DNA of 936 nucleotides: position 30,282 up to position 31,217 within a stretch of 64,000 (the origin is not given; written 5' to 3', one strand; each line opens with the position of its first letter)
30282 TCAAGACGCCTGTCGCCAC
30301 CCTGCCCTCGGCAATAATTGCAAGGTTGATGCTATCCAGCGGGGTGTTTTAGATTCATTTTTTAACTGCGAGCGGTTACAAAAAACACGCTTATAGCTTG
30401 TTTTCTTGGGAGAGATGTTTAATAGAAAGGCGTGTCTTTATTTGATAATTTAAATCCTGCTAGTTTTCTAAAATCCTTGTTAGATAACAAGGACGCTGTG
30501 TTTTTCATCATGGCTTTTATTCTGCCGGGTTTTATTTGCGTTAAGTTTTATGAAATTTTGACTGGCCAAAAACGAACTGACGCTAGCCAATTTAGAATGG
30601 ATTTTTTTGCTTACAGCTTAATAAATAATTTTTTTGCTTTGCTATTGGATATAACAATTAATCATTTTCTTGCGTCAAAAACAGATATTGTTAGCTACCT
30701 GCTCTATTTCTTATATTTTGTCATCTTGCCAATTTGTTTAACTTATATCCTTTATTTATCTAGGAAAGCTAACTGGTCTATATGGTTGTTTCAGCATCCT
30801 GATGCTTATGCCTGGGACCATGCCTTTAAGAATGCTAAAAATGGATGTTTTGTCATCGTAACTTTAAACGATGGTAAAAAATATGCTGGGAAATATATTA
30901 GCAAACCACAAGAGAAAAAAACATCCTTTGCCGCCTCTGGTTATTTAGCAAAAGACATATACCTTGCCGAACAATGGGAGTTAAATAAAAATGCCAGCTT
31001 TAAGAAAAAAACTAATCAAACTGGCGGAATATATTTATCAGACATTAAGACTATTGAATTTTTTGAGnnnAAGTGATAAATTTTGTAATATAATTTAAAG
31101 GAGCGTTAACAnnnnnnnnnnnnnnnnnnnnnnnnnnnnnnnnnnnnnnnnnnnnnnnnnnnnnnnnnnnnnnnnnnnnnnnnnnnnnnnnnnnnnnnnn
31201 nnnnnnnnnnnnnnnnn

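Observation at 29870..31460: AT-rich islet between pntAA and aroC: 41-aa peptide, 212-aa multi-TM protein with soluble C-domain, and a 55-aa repeat-containing miniprotein, capped by a perfect bidirectional terminator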

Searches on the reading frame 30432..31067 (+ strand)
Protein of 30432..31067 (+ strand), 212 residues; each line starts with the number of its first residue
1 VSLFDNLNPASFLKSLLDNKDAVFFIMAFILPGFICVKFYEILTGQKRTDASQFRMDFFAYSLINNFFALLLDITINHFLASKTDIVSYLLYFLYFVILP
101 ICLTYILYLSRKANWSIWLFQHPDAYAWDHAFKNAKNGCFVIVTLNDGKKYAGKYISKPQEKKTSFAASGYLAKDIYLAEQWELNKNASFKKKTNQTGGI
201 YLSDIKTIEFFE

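Call 4: search_protein_families(library=pfam, proteins=[window:30432-31067:+], max_evalue=1)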
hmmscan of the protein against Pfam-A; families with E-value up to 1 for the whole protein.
window:30432-31067:+ (212 aa): 2 families
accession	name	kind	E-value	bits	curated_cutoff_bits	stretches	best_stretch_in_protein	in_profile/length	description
PF19865.4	DUF6338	-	1.3e-22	80.9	26.5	1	22-211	7-200/205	Family of unknown function (DUF6338)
PF21389.3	CASTOR1_ACT-like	-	0.049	14.2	27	1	34-74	27-67/82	Cytosolic arginine sensor for mTORC1 subunit 1/2, ACT-like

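Call 5: search_protein_families(library=phrogs, proteins=[window:30432-31067:+], max_evalue=1)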
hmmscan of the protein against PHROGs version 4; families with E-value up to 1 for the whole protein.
window:30432-31067:+ (212 aa): 0 families

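Call 6: search_protein_families(library=padloc, proteins=[window:30432-31067:+], max_evalue=1)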
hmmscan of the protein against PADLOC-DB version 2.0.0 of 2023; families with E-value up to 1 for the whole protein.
window:30432-31067:+ (212 aa): 0 families

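Call 7: search_protein_families(library=ncbifam, proteins=[window:30432-31067:+], max_evalue=1)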
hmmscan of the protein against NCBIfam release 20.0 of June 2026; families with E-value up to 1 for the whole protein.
window:30432-31067:+ (212 aa): 0 families

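Call 8: find_homologous_proteins(query=window:30432-31067:+)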
Query window:30432-31067:+ (212 aa): 9 proteins with E <= 0.001 among 96 candidates.
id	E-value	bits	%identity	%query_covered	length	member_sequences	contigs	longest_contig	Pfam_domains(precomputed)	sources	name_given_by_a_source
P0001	2.5e-122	424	99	90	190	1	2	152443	PF19865.5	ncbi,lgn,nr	ncbi:MAG: DUF6338 family protein [Hydrotalea sp.]|nr:DUF6338 family protein [Hydrotalea sp.]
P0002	1.2e-37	148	41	94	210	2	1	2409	PF19865.5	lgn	-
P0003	4.5e-12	64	35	92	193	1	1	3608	PF19865.5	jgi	jgi:hypothetical protein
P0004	7.8e-9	54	29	94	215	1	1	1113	PF19865.5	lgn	-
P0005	1.1e-4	40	26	92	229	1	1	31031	PF19865.5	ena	-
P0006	1.5e-4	40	28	81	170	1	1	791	PF19865.5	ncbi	-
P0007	2.0e-4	39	27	92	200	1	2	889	PF19865.5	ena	-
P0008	3.5e-4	39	30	77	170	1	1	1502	PF19865.5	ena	-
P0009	5.0e-4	38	26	93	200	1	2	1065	PF19865.5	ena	-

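Call 10: find_encoding_contigs(protein=P0001, flank=10000, max_places=6)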
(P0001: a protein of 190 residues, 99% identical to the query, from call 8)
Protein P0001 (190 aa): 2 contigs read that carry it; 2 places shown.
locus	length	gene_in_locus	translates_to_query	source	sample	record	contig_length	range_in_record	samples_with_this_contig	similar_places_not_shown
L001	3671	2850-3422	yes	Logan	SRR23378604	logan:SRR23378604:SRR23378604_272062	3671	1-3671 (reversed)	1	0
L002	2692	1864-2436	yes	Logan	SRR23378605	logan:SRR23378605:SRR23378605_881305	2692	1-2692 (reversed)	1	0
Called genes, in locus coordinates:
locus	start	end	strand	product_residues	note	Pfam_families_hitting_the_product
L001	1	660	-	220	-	?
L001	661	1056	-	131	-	PF12769:PNTB_4TM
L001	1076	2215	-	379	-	PF05222:AlaDh_PNT_N, PF01262:AlaDh_PNT_C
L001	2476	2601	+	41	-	-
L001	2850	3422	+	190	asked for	PF19865:DUF6338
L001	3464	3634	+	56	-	-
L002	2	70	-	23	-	?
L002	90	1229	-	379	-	PF05222:AlaDh_PNT_N, PF01262:AlaDh_PNT_C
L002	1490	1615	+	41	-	-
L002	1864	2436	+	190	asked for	PF19865:DUF6338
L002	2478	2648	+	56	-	-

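Call 11: find_encoding_contigs(protein=P0002, flank=10000)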
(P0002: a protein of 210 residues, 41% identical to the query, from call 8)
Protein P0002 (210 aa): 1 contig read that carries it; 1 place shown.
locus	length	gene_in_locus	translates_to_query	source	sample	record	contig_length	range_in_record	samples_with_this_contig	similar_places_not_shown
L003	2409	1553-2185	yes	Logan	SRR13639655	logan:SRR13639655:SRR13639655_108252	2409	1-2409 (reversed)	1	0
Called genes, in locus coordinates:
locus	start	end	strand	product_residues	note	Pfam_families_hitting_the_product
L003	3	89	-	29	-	?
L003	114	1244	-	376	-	PF05222:AlaDh_PNT_N, PF01262:AlaDh_PNT_C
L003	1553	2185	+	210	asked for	PF19865:DUF6338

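Call 12: find_encoding_contigs(protein=P0005, flank=10000)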
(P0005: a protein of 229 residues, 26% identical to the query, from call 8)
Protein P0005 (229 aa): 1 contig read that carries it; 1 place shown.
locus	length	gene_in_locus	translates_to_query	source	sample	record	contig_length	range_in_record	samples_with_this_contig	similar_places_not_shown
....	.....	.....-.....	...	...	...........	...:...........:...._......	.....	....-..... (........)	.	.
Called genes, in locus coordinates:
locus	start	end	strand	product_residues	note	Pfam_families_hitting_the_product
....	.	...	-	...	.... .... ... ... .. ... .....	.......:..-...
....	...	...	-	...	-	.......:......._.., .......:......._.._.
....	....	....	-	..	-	-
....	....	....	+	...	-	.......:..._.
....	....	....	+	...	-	-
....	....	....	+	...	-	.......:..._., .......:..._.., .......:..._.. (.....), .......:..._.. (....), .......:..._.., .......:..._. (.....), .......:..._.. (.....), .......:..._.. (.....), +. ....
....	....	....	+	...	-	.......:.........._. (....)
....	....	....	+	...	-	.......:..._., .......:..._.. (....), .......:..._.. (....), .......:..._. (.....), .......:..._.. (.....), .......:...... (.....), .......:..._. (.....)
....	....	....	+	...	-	-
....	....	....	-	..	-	-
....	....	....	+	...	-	-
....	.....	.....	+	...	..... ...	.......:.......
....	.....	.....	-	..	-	-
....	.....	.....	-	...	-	-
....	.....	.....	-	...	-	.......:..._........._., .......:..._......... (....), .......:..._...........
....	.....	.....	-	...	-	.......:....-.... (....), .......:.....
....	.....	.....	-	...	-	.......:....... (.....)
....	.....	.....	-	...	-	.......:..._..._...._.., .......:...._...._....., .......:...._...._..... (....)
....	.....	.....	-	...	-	-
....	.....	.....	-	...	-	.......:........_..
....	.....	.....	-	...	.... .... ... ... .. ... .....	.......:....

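Call 35: find_homologous_proteins(query=A1, max_evalue=0.001)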
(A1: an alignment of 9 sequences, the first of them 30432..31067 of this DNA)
Query A1 (9 sequences) (212 aa, profile of the alignment): 273 proteins with E <= 0.001 among 7595 candidates; the best 120 are listed.
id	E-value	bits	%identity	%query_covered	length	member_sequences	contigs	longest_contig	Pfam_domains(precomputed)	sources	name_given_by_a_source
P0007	5.6e-77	276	27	92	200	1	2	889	PF19865.5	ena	-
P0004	1.2e-75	272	29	94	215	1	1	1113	PF19865.5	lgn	-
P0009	1.7e-75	271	26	93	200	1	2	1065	PF19865.5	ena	-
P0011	1.9e-75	271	25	92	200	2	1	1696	PF19865.5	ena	-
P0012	1.3e-74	268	25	92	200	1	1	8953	PF19865.5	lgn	-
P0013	5.1e-74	266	26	92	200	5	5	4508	PF19865.5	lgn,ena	-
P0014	1.9e-73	264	24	92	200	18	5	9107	PF19865.5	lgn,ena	-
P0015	2.5e-73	264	23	92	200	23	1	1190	PF19865.5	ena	-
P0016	2.8e-73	264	30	43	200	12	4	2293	PF19865.5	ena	-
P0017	1.6e-72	261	26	92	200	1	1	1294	PF19865.5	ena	-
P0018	5.2e-72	260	25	93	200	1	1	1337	PF19865.5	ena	-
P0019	1.3e-71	258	24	92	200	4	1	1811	PF19865.5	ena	-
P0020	1.8e-71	258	26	93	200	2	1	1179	PF19865.5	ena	-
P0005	2.2e-70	254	26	92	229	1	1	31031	PF19865.5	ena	-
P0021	2.6e-70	254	26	24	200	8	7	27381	PF19865.5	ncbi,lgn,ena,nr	ncbi:MAG: hypothetical protein IKB93_01255 [Clostridia bacterium]|nr:hypothetical protein [Clostridi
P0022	2.6e-68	248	31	43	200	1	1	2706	PF19865.5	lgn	-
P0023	3.8e-68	247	29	92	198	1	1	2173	PF19865.5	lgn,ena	-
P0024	6.4e-68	246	25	93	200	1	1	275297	PF19865.5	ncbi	-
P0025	7.1e-68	246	24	93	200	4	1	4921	PF19865.5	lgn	-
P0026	1.1e-67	246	29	92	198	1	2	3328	PF19865.5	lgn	-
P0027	1.5e-67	245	25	93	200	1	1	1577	PF19865.5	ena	-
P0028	2.5e-67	244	25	93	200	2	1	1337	PF19865.5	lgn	-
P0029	2.6e-66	241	25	92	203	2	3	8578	PF19865.5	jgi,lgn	-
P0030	3.2e-66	241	25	92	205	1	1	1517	PF19865.5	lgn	-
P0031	7.7e-66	240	28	93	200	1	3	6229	PF19865.5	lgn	-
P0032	1.3e-65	239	24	93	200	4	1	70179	PF19865.5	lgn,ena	-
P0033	2.2e-65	238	25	93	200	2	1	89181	PF19865.5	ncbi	-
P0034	2.9e-65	238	26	92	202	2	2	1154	PF19865.5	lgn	-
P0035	4.3e-65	237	24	93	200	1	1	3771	PF19865.5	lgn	-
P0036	7.1e-65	236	26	90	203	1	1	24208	PF19865.5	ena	-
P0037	1.1e-64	236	24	90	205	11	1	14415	PF19865.5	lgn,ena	-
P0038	1.1e-64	236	24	93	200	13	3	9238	PF19865.5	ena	-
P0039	1.8e-64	235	25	93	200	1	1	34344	PF19865.5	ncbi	-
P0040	2.2e-64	235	26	92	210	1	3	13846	PF19865.5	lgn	-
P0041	2.5e-64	235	28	91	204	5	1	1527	PF19865.5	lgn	-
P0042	3.1e-64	234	29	92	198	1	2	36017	PF19865.5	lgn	-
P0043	4.0e-64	234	30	92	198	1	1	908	PF19865.5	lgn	-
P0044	9.8e-64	233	27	92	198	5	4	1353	PF19865.5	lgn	-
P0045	2.3e-63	232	28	90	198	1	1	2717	PF19865.5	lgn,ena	-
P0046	2.3e-63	232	25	93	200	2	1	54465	PF19865.5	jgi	jgi:type III secretory pathway component EscS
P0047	7.1e-63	230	26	92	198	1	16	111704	PF19865.5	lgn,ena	-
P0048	8.3e-63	230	23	92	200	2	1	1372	PF19865.5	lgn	-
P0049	9.7e-63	230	22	92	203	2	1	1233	PF19865.5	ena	-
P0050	1.5e-62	229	27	94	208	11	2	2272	PF19865.5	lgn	-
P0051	1.9e-62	229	25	92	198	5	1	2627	PF19865.5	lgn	-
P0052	2.5e-62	228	28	93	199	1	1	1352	PF19865.5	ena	-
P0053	2.8e-62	228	27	91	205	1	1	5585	PF19865.5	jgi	jgi:hypothetical protein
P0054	3.6e-62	228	26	92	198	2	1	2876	PF19865.5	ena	-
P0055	6.2e-62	227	27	92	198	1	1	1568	PF19865.5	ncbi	-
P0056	7.4e-62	227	28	92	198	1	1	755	PF19865.5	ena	-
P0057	8.2e-62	226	25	92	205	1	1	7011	PF19865.5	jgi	-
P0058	8.5e-62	226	26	92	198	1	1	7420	PF19865.5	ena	-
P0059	9.2e-62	226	27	92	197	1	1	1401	PF19865.5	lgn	-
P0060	3.4e-61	224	32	92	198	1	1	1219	PF19865.5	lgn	-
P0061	7.0e-61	223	25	92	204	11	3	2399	PF19865.5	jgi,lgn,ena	-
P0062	1.1e-60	223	28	92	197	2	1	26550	PF19865.5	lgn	-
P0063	1.4e-60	222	25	90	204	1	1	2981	PF19865.5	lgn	-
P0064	1.5e-60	222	25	92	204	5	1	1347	PF19865.5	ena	-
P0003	2.0e-60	222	35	92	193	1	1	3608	PF19865.5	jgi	jgi:hypothetical protein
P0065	3.1e-60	221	27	98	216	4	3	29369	PF19865.5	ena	-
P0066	3.3e-60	221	24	93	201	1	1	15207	PF19865.5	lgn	-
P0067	4.4e-60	221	27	93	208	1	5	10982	PF19865.5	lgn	-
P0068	7.1e-60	220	25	92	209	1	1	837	PF19865.5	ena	-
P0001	2.4e-59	218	99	90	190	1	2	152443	PF19865.5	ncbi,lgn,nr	ncbi:MAG: DUF6338 family protein [Hydrotalea sp.]|nr:DUF6338 family protein [Hydrotalea sp.]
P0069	2.5e-59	218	25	86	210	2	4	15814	PF19865.5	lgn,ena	-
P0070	2.7e-59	218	27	92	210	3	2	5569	PF19865.5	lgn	-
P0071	3.3e-59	218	26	92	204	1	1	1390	PF19865.5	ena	-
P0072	4.0e-59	218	29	93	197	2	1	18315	PF19865.5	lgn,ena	-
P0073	4.0e-59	218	26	86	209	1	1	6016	PF19865.5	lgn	-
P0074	4.8e-59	217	27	92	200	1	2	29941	PF19865.5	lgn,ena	-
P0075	5.1e-59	217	25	92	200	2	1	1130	PF19865.5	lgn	-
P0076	5.5e-59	217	25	92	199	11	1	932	PF19865.5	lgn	-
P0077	7.9e-59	217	25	92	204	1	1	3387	PF19865.5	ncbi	-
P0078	1.7e-58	216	28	90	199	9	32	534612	PF19865.5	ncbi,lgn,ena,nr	ncbi:MAG TPA: hypothetical protein IAB39_10340 [Candidatus Onthovicinus excrementipullorum]|nr:hypot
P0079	2.5e-58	215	25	93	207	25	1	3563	PF19865.5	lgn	-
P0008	2.6e-58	215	30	77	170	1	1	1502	PF19865.5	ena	-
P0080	5.6e-58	214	26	92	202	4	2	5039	PF19865.5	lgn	-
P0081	1.1e-57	213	26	92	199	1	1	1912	PF19865.5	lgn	-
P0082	1.3e-57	213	27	92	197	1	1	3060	PF19865.5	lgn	-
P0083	1.4e-57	213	25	92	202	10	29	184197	PF19865.5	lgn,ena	-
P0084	1.5e-57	213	25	92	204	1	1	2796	PF19865.5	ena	-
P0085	1.5e-57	213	24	92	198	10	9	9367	PF19865.5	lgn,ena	-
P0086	1.7e-57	212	27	93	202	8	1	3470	PF19865.5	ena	-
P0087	1.8e-57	212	28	92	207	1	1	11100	PF19865.5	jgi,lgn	jgi:hypothetical protein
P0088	1.8e-57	212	26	92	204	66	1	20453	PF19865.5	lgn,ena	-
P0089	2.3e-57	212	26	92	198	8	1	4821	PF19865.5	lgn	-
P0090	2.4e-57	212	23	91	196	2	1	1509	PF19865.5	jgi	-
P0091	3.1e-57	212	25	92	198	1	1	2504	PF19865.5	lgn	-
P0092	4.4e-57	211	25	92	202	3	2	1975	PF19865.5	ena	-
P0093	4.6e-57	211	30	92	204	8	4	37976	PF19865.5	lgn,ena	-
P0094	5.1e-57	211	27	86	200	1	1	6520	PF19865.5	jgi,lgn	jgi:uncharacterized membrane protein YhaH (DUF805 family)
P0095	5.8e-57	211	25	93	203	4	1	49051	PF19865.5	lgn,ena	-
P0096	8.2e-57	210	27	92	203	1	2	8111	PF19865.5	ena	-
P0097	9.7e-57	210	26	92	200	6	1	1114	PF19865.5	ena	-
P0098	9.9e-57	210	24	92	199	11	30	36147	PF19865.5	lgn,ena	-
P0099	1.2e-56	210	28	92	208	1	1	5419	PF19865.5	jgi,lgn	jgi:hypothetical protein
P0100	1.2e-56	210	30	92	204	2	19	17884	PF19865.5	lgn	-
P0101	1.2e-56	210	25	92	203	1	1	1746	PF19865.5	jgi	-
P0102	1.8e-56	209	27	92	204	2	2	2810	PF19865.5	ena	-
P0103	2.2e-56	209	25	92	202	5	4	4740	PF19865.5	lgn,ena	-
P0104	2.4e-56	209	31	92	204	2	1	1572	PF19865.5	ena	-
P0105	2.8e-56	208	28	92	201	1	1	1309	PF19865.5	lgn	-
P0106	2.9e-56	208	25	88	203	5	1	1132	PF19865.5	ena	-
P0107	3.1e-56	208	23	92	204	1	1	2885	PF19865.5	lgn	-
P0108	3.3e-56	208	27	92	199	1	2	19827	PF19865.5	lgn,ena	-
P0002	6.8e-56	207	41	94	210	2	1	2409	PF19865.5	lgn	-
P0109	7.3e-56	207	28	92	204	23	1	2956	PF19865.5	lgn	-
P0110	8.9e-56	207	33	42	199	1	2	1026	PF19865.5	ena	-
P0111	9.7e-56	207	30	92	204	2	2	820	PF19865.5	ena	-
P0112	9.8e-56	207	29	92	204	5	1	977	PF19865.5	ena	-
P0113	1.1e-55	207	25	92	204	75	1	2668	PF19865.5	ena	-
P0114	1.1e-55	206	31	92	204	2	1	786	PF19865.5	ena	-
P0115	1.1e-55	206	30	92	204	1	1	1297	PF19865.5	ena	-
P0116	1.9e-55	206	30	92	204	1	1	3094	PF19865.5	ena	-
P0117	1.9e-55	206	25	92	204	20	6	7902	PF19865.5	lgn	-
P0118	2.0e-55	206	26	92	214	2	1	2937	PF19865.5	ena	-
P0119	4.8e-55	204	26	92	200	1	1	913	PF19865.5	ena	-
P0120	5.0e-55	204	25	89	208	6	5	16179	PF19865.5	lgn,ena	-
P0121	6.0e-55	204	25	92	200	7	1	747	PF19865.5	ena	-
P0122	9.6e-55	203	27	90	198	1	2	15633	PF19865.5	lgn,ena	-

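Call 39: find_related_loci(query=A3, collection=metagenome_contigs, flank=3000)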
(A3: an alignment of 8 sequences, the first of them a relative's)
Query A3 (200 aa) in metagenome_contigs; peptide patterns used: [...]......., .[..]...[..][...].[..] (x = any residue, [..] = any of these).
233 stretches matched a pattern; 14 encode a relative of the query (tblastn E <= 1e-3); 14 distinct loci.
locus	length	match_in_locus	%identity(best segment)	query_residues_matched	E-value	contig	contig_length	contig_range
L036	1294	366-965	83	1-200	9e-122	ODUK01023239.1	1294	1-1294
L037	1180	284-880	63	1-199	6e-90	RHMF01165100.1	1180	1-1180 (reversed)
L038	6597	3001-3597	49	1-199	4e-63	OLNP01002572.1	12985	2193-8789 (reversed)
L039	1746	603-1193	49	1-196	4e-58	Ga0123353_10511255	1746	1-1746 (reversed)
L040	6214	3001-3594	46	1-198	6e-55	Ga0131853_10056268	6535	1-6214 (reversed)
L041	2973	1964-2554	48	1-196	1e-53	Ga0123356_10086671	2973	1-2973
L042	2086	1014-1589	42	1-198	2e-51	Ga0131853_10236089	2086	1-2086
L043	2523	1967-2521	45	1-185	1e-49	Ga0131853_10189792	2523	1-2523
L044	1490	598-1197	43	1-198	8e-50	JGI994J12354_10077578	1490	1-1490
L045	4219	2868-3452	43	1-199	9e-48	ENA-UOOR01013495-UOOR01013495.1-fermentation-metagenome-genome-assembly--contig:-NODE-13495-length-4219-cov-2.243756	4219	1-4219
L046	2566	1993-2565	38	4-189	8e-44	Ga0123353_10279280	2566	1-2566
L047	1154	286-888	37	4-198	8e-43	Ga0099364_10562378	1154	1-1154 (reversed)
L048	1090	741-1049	50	1-103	1e-32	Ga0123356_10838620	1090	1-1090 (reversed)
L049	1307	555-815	46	1-87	5e-24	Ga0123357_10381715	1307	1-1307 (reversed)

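Call 40: find_related_loci(query=A3, collection=viral_contigs, flank=5000)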
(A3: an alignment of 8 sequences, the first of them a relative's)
Query A3 (200 aa) in viral_contigs; peptide patterns used: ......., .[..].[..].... (x = any residue, [..] = any of these).
112 stretches matched a pattern; 1 encode a relative of the query (tblastn E <= 1e-3); 1 distinct loci.
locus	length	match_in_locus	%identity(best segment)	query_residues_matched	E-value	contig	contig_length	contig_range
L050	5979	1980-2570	39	3-196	3e-38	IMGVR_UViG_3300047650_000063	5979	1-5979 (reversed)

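Call 44: predict_structure(alignment_id=A2)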
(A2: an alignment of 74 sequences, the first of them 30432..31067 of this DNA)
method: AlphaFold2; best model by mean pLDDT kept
length: 212 residues; sequences in the alignment: 74
mean_pLDDT: 87.5   pTM: 0.67
mean pLDDT of the five models: 87.5, 85.9, 85.5, 84.2, 83.4
residues with pLDDT >= 90: 105; 70-90: 92; 50-70: 15; < 50: 0
segments of 3 or more residues with pLDDT < 50: none
pLDDT, mean of each block of 10 residues (from residue 1): 78 89 88 94 85 91 92 87 78 91 94 82 75 89 97 89 83 86 92 85 95 87
secondary structure, 60 per line:
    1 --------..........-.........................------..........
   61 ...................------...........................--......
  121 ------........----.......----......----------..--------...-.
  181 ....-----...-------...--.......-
elements in order: H9-18 H20-44 H51-79 H86-112 H115-120 H127-134 E139-145 E150-155 E176-178 E180-184 E190-192 E200-202 E205-211

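Call 51: search_dna_similar(query=P0007, collection=phages, mode=protein, max_evalue=0.001, max_rows=25)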
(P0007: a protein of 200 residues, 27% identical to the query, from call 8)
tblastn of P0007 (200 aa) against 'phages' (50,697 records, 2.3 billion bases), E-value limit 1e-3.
Records with a match: 1; places in all: 1; records where one place covers at least 80% of the query: 1.
Best place of each record, by identity: <60% 1.
By first word of the organism name: Klebsiella 1.
By host as written in the record: horse 1.
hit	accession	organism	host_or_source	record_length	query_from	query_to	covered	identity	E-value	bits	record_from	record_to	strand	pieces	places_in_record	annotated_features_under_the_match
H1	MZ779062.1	Klebsiella phage pJN2-26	horse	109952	14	198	93%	31.7%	9e-18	86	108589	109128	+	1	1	hypothetical protein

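Call 52: search_dna_similar(query=window:30432-31067:+, collection=plasmids, mode=protein, max_evalue=0.001, max_rows=25)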
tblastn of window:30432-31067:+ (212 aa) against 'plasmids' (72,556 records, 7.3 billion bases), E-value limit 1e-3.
Records with a match: 14; places in all: 14; records where one place covers at least 80% of the query: 12.
Best place of each record, by identity: <60% 14.
By first word of the organism name: Acinetobacter 8; Fluviibacter 2; Pantoea 1; Proteus 1; Mesorhizobium 1; Sphingomonas 1.
By predicted mobility (MOB-suite, as given by PLSDB): mobilizable 7; non-mobilizable 5; conjugative 2.
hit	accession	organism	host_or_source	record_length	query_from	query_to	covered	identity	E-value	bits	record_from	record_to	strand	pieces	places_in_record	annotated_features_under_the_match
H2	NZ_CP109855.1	Pantoea dispersa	Bidens alba,Pure isolate,rhizosphere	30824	16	210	92%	33.7%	1e-12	98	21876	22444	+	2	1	none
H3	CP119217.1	Acinetobacter soli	Homo sapiens,blood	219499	15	212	93%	31.9%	1e-16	85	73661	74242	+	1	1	DUF6338 family protein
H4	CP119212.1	Acinetobacter soli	Homo sapiens,blood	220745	15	212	93%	31.9%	1e-16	85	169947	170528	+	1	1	DUF6338 family protein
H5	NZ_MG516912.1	Proteus penneri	silver gull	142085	21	210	90%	33.2%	1e-16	85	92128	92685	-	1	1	DUF6338 family protein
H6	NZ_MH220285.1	Acinetobacter ursingii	Homo sapiens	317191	13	212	94%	30.6%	5e-17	86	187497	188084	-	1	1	DUF6338 family protein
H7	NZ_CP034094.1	Acinetobacter baumannii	Homo sapiens,sputum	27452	17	211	92%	31.2%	8e-15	79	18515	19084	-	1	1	DUF6338 family protein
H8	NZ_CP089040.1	Acinetobacter ursingii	Homo sapiens,Genome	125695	13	211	94%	28.6%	7e-11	68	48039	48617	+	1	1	DUF6338 family protein | Mov34/MPN/PAD-1 family protein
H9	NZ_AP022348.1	Fluviibacter phosphoraccumulans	-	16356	19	212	92%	28.8%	5e-18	89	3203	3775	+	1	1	DUF6338 family protein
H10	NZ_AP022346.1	Fluviibacter phosphoraccumulans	-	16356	19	212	92%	28.8%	5e-18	89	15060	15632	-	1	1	DUF6338 family protein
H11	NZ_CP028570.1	Acinetobacter pittii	Homo sapiens,Pure Culture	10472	23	212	90%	28.1%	5e-15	80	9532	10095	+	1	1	DUF6338 family protein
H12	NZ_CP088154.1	Mesorhizobium mediterraneum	Cicer arietinum L.,cell culture,radical ...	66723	21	210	90%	24.9%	7e-6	53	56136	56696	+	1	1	DUF6338 family protein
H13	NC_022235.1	Sphingomonas sp. ERG5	-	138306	13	211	94%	23.1%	1e-4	50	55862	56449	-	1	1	DUF6338 family protein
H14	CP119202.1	Acinetobacter soli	Homo sapiens,blood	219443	122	212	43%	40.9%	6e-10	65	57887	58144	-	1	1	DUF6338 family protein (x2)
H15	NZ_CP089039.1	Acinetobacter ursingii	Homo sapiens,Genome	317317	122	212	43%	39.8%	2e-9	64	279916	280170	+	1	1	DUF6338 family protein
